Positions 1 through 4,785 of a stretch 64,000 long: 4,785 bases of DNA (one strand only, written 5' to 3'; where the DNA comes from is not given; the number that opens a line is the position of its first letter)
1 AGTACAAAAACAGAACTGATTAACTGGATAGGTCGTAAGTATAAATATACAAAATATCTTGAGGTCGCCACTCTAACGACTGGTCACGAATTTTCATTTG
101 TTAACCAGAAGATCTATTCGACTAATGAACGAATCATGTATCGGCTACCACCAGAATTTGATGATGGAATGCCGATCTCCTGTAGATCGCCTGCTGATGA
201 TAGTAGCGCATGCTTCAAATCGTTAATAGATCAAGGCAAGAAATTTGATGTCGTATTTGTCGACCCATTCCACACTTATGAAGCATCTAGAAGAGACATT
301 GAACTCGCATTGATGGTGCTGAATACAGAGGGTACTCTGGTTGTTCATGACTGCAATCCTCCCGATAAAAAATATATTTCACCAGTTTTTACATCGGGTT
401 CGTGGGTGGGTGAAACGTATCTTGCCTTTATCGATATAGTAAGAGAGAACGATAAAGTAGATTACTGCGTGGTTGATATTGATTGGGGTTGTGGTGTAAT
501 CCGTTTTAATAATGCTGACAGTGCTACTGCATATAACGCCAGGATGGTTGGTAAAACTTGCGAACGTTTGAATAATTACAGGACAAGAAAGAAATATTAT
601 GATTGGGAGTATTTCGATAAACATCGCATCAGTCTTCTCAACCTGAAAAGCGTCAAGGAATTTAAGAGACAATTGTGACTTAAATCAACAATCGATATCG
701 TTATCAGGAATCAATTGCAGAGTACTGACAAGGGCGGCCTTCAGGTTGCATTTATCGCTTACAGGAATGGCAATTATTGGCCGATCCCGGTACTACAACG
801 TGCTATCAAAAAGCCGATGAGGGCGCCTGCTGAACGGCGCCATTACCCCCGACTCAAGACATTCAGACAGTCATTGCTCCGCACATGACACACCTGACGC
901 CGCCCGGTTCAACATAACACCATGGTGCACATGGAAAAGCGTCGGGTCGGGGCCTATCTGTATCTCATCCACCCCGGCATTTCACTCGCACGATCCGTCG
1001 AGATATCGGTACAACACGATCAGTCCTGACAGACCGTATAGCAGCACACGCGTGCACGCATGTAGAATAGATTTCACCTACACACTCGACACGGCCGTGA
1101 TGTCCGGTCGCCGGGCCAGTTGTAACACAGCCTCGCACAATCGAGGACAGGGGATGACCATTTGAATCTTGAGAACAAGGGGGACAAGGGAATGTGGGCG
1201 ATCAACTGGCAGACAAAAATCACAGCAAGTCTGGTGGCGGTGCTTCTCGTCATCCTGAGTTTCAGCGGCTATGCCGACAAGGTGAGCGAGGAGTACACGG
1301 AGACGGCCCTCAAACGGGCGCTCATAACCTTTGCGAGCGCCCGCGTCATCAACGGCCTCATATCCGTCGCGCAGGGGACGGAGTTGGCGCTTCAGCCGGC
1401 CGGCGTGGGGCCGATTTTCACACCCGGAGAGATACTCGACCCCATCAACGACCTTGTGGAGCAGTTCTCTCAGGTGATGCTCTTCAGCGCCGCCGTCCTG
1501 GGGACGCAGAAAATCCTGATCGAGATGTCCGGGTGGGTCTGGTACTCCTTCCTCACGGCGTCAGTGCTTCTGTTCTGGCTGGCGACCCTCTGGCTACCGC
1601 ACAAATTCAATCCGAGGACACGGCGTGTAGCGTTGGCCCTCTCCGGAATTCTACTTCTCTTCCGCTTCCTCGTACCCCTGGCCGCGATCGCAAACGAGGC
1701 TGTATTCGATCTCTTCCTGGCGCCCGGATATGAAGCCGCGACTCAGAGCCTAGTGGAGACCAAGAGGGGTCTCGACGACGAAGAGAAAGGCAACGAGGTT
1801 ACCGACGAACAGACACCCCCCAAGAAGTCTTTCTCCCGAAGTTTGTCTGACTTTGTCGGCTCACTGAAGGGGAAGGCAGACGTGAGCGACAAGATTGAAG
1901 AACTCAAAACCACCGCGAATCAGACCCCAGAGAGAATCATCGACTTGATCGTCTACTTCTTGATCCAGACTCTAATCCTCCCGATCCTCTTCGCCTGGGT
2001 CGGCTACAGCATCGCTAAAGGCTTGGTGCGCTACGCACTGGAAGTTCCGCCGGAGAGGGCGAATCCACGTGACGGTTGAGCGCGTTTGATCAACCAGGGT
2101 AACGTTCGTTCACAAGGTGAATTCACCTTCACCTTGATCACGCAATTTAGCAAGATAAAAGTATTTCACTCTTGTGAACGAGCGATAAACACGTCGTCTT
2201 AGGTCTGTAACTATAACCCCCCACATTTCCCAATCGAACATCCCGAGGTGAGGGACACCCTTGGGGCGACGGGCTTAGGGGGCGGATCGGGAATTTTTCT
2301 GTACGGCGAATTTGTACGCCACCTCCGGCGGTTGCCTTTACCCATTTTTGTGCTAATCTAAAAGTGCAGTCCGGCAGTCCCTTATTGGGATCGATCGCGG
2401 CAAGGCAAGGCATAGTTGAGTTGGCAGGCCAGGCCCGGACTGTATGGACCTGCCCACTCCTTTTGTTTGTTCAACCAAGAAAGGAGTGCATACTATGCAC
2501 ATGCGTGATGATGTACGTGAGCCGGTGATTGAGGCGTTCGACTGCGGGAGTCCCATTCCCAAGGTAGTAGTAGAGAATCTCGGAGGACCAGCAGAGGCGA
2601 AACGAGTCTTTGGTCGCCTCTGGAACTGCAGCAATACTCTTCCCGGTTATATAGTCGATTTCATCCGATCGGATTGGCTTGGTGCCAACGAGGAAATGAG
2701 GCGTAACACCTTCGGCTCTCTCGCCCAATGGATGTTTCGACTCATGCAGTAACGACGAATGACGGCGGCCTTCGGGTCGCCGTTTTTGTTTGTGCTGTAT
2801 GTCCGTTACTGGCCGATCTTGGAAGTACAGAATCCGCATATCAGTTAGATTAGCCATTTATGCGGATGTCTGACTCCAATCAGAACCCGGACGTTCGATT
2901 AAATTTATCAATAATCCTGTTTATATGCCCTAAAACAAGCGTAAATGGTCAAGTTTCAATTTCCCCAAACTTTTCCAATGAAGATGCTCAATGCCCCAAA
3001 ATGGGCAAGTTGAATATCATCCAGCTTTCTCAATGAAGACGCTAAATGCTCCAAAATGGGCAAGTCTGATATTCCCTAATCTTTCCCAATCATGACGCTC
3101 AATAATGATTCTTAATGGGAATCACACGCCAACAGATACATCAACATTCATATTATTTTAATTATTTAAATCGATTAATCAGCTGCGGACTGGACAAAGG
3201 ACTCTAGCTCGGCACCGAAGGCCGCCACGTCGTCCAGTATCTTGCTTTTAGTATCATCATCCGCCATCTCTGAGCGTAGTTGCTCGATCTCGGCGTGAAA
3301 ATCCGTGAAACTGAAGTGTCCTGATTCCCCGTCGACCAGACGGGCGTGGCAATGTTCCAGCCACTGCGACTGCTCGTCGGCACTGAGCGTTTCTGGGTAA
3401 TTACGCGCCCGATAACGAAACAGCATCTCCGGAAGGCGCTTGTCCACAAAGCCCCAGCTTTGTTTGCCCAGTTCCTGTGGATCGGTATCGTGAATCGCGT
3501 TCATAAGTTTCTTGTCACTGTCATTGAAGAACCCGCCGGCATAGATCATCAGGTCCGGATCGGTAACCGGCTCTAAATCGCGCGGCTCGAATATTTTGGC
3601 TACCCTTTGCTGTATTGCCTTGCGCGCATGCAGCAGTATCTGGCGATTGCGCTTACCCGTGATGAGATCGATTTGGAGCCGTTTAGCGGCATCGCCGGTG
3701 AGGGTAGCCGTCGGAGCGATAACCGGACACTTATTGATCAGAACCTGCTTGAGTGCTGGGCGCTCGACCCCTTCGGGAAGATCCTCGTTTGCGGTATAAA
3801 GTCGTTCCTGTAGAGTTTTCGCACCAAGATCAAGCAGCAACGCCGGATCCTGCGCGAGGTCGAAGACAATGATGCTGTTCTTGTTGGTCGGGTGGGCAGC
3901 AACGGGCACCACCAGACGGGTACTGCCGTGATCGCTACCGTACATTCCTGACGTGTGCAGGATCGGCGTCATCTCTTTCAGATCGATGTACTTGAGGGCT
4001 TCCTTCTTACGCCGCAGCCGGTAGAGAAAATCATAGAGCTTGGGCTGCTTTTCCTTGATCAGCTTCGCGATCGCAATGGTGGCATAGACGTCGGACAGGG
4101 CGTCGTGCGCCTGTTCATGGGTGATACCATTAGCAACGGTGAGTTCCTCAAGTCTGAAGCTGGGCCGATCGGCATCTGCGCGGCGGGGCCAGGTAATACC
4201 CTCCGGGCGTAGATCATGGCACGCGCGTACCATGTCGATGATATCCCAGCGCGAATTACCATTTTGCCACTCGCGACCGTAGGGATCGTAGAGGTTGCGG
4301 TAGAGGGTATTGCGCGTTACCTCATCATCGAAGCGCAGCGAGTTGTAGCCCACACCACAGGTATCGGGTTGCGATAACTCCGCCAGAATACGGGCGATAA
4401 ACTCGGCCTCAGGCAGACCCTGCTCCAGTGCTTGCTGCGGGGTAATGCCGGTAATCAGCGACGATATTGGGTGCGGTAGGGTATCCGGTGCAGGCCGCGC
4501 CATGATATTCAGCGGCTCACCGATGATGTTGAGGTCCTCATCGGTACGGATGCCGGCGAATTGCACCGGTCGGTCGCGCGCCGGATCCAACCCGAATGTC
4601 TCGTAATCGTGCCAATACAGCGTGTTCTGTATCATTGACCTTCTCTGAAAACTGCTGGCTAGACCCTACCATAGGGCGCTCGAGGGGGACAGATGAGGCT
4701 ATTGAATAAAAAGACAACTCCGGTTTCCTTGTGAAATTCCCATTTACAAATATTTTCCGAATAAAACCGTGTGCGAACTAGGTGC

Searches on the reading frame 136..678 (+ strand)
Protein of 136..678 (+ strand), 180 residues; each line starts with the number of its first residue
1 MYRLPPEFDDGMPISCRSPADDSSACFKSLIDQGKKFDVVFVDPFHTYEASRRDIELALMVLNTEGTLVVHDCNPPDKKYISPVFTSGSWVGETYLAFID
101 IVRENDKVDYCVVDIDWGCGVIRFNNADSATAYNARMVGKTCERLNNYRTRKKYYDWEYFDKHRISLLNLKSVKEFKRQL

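Call 76: search_protein_families(library=pfam, proteins=[window:136-678:+], max_evalue=0.001)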
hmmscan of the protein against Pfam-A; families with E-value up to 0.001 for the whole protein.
window:136-678:+ (180 aa): 1 family
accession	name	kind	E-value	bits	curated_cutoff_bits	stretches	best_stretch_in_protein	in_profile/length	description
PF13578.12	Methyltransf_24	-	9e-10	39.8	26.3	1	21-73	55-105/105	Methyltransferase domain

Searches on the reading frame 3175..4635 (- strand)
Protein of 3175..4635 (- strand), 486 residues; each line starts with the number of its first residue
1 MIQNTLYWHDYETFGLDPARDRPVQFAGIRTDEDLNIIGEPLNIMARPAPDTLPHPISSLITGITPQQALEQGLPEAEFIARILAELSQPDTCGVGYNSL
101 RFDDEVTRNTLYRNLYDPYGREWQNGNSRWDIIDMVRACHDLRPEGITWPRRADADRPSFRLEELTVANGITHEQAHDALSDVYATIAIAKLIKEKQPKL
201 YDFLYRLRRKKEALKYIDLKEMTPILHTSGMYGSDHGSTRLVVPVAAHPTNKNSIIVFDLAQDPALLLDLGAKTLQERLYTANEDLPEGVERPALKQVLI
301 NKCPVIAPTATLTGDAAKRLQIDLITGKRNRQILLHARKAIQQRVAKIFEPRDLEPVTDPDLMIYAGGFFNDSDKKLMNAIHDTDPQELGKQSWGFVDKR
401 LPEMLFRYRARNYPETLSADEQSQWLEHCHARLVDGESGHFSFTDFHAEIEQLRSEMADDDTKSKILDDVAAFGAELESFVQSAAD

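Call 8: search_protein_families(library=pfam, proteins=[window:3175-4635:-], max_evalue=0.001)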
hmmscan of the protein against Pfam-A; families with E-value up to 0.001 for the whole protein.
window:3175-4635:- (486 aa): 2 families
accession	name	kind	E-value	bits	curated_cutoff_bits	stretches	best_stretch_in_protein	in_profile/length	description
PF08411.15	Exonuc_X-T_C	-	3e-95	318.9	27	1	208-475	1-268/269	Exonuclease C-terminal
PF00929.31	RNase_T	-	2.4e-22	80.7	24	1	8-189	2-163/164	Exonuclease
